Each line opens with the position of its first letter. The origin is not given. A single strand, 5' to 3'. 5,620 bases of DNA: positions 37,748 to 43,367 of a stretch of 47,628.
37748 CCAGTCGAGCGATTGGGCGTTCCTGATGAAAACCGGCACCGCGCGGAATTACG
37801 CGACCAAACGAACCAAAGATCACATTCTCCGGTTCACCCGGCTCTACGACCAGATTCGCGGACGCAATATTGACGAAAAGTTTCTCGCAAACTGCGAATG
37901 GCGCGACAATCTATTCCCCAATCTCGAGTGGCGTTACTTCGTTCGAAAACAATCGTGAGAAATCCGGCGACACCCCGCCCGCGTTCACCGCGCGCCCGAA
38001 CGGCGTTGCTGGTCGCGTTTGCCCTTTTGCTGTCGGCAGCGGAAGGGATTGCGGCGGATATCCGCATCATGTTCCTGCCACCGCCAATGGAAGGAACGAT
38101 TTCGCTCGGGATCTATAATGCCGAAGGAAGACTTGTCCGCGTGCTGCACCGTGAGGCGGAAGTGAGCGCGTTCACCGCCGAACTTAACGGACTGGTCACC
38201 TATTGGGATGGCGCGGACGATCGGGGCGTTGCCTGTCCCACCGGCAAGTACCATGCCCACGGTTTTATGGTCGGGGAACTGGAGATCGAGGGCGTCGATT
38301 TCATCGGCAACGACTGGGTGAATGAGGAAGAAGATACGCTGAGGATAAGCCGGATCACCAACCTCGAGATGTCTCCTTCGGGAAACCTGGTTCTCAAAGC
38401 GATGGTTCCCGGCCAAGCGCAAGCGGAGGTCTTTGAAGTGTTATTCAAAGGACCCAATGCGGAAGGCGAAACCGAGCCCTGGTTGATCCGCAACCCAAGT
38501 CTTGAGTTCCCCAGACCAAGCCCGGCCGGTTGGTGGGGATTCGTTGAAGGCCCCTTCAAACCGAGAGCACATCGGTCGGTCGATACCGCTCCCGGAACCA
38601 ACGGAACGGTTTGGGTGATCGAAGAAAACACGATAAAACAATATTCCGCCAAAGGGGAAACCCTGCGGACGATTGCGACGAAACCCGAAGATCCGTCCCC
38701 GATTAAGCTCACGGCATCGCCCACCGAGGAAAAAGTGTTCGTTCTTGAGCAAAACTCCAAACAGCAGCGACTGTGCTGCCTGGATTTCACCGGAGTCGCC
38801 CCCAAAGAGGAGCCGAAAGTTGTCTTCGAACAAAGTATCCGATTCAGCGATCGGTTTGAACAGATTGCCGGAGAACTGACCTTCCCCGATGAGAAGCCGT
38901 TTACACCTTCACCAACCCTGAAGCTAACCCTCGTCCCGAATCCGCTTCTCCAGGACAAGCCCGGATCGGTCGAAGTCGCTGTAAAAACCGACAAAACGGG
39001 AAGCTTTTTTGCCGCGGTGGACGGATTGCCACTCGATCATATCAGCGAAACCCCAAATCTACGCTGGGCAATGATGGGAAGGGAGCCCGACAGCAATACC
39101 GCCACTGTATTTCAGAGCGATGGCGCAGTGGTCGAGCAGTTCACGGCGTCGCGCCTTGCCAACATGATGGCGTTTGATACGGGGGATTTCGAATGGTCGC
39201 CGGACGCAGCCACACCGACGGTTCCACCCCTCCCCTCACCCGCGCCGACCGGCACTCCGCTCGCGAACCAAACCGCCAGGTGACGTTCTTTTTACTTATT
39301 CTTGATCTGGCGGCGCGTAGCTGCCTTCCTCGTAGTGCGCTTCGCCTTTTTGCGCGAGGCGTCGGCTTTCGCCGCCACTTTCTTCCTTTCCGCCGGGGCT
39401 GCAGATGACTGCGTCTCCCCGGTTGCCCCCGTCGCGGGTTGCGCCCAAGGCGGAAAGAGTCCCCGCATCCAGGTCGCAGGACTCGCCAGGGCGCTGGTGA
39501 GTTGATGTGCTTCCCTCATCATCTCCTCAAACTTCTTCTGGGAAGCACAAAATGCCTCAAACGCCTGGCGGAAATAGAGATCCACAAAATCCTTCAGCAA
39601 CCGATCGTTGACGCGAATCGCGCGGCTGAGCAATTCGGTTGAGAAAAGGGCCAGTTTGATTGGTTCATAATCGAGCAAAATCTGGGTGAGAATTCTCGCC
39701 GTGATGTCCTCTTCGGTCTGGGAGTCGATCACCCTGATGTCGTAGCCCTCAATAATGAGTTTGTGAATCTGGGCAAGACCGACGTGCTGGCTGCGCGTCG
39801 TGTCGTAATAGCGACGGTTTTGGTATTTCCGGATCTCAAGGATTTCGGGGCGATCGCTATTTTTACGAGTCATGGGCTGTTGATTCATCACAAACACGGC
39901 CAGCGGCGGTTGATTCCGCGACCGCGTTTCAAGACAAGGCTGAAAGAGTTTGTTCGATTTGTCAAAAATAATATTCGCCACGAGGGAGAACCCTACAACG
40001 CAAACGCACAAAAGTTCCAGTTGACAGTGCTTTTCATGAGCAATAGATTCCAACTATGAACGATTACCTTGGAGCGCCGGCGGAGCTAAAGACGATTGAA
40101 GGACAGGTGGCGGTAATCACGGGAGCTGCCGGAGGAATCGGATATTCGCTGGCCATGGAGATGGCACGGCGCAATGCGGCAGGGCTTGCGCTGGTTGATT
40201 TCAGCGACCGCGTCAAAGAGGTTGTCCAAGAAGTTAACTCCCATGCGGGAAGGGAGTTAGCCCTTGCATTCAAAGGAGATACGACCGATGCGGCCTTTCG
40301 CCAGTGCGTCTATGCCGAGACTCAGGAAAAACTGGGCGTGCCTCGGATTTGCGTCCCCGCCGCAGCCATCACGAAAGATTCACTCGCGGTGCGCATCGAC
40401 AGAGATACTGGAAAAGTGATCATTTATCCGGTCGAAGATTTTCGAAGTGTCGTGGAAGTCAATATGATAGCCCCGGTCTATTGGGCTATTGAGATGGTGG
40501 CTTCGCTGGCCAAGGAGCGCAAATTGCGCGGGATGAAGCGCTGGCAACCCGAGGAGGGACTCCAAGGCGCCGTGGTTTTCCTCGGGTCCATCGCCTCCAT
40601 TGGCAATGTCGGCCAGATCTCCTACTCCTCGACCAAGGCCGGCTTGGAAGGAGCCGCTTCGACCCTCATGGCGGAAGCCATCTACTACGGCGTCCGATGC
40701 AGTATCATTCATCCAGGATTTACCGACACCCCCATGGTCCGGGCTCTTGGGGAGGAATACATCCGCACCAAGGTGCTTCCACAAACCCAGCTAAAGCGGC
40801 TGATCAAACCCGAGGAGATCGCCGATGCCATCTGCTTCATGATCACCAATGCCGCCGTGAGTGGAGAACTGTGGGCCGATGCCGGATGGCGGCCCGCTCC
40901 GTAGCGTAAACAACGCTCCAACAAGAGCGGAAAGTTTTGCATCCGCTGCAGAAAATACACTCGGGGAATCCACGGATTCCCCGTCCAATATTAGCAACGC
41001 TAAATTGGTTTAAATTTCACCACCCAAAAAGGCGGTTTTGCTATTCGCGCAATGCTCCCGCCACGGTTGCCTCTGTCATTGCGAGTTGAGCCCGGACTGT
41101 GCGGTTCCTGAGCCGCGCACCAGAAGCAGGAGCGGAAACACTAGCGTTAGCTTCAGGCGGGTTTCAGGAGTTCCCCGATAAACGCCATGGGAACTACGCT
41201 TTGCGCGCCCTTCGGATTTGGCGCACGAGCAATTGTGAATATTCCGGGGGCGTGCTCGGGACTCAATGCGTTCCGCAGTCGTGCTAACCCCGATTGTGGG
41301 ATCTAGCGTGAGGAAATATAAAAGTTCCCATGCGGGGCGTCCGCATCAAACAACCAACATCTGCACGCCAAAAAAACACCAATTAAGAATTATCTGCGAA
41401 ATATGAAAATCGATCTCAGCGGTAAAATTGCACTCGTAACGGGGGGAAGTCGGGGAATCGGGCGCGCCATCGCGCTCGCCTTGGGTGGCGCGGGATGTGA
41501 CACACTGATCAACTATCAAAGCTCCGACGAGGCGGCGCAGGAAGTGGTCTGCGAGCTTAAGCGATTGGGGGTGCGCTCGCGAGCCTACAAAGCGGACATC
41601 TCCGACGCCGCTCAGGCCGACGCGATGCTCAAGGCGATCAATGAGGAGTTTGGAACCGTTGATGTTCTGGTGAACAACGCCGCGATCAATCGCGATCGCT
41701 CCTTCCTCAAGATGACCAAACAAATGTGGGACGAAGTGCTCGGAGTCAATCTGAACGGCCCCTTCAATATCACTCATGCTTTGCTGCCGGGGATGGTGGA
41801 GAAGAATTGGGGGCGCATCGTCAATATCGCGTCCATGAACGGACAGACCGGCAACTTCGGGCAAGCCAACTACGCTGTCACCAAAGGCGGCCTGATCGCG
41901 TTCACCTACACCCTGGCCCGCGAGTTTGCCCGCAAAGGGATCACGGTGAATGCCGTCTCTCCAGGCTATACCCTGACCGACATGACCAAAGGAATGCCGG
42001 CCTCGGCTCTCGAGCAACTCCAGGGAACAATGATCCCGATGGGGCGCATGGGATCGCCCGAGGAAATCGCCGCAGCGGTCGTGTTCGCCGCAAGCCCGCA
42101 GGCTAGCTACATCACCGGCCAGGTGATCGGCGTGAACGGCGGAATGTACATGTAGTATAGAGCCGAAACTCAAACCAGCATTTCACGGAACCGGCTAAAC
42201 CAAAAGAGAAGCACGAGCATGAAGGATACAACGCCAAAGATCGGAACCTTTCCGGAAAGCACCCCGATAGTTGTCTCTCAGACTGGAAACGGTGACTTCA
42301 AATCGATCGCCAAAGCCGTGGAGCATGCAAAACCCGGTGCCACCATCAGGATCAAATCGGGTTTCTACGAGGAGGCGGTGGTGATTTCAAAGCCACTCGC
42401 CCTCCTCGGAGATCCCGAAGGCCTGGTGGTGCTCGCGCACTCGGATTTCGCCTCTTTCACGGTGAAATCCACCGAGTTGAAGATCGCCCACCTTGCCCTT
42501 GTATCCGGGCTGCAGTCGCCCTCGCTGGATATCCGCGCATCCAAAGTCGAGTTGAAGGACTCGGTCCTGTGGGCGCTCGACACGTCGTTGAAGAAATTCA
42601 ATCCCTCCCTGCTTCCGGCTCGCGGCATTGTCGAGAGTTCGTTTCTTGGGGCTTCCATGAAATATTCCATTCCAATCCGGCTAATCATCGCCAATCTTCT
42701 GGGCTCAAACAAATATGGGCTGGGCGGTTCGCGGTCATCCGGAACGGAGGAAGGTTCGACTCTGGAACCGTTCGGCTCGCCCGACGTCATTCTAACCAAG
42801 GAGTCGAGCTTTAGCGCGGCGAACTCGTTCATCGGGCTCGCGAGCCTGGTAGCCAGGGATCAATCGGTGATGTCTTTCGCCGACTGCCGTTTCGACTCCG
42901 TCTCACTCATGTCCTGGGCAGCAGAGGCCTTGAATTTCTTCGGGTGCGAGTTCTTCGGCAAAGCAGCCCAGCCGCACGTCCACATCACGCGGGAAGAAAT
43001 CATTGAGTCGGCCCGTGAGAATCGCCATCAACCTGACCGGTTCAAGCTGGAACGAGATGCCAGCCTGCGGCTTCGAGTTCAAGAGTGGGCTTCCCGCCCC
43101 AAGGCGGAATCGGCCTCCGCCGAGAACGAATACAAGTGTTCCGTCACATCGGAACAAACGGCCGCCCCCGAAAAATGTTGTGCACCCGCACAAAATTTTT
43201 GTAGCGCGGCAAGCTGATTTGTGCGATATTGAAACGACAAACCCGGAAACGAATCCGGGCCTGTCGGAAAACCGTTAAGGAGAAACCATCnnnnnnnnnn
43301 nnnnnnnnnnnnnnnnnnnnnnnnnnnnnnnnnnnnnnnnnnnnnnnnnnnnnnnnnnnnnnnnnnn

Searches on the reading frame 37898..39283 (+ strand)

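Call 61: search_protein_families(library=pfam, proteins=[window:37898-39283:+], max_evalue=0.01)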
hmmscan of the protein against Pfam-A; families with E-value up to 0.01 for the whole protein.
window:37898-39283:+ (461 aa): 1 family
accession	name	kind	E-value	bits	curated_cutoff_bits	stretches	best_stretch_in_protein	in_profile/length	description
PF13860.13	FlgD_ig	-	0.0016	18.8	27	0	67-119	24-70/79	FlgD Ig-like domain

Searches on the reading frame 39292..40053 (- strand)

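Call 61: search_protein_families(library=pfam, proteins=[window:39292-40053:-], max_evalue=0.01)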
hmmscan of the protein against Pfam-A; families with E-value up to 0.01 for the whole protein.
window:39292-40053:- (253 aa): 1 family
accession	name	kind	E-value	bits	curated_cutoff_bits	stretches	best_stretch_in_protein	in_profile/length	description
PF07879.16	PHB_acc_N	-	4e-20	72.1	25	1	74-130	2-58/61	PHB/PHA accumulation regulator DNA-binding domain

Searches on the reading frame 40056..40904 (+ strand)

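Call 61: search_protein_families(library=pfam, proteins=[window:40056-40904:+], max_evalue=0.01)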
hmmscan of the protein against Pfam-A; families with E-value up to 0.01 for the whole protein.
window:40056-40904:+ (282 aa): 4 families
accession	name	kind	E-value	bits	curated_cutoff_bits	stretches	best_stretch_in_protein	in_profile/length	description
PF13561.12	adh_short_C2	-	8.4e-27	94.7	27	1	23-268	1-224/236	Enoyl-(Acyl carrier protein) reductase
PF00106.31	adh_short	-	8.6e-27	94.3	26.6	1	17-234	1-193/195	short chain dehydrogenase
PF08659.16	KR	-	2.6e-07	31.2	22.6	1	19-118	3-104/180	KR domain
PF00056.29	Ldh_1_N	-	0.0003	21.3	27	1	20-62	4-48/141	lactate/malate dehydrogenase, NAD binding domain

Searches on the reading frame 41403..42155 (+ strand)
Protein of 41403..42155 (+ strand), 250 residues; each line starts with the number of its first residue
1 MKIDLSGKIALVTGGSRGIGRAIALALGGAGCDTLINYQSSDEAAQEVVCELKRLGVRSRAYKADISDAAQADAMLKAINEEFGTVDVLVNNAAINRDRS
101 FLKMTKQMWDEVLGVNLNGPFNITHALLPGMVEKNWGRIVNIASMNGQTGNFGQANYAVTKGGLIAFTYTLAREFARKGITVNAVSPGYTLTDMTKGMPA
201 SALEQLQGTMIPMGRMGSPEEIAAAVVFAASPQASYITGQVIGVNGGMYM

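Call 61: search_protein_families(library=pfam, proteins=[window:41403-42155:+], max_evalue=0.01)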
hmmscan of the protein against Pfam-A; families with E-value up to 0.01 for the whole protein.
window:41403-42155:+ (250 aa): 4 families
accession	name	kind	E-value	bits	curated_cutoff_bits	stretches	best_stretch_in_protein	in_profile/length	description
PF13561.12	adh_short_C2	-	2.3e-64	217.7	27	1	17-248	6-235/236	Enoyl-(Acyl carrier protein) reductase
PF00106.31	adh_short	-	1.9e-60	204.1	26.6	1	8-197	1-189/195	short chain dehydrogenase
PF08659.16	KR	-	1.5e-23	84.1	22.6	1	11-182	4-170/180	KR domain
PF01370.27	Epimerase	-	0.0076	16.1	20.9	1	10-128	1-103/240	NAD dependent epimerase/dehydratase family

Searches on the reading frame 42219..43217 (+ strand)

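Call 61: search_protein_families(library=pfam, proteins=[window:42219-43217:+], max_evalue=0.01)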
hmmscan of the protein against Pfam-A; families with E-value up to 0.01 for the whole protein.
window:42219-43217:+ (332 aa): 1 family
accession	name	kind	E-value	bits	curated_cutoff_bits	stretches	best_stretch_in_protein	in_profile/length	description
PF01095.25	Pectinesterase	-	0.00015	21.1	27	1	17-74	2-66/298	Pectinesterase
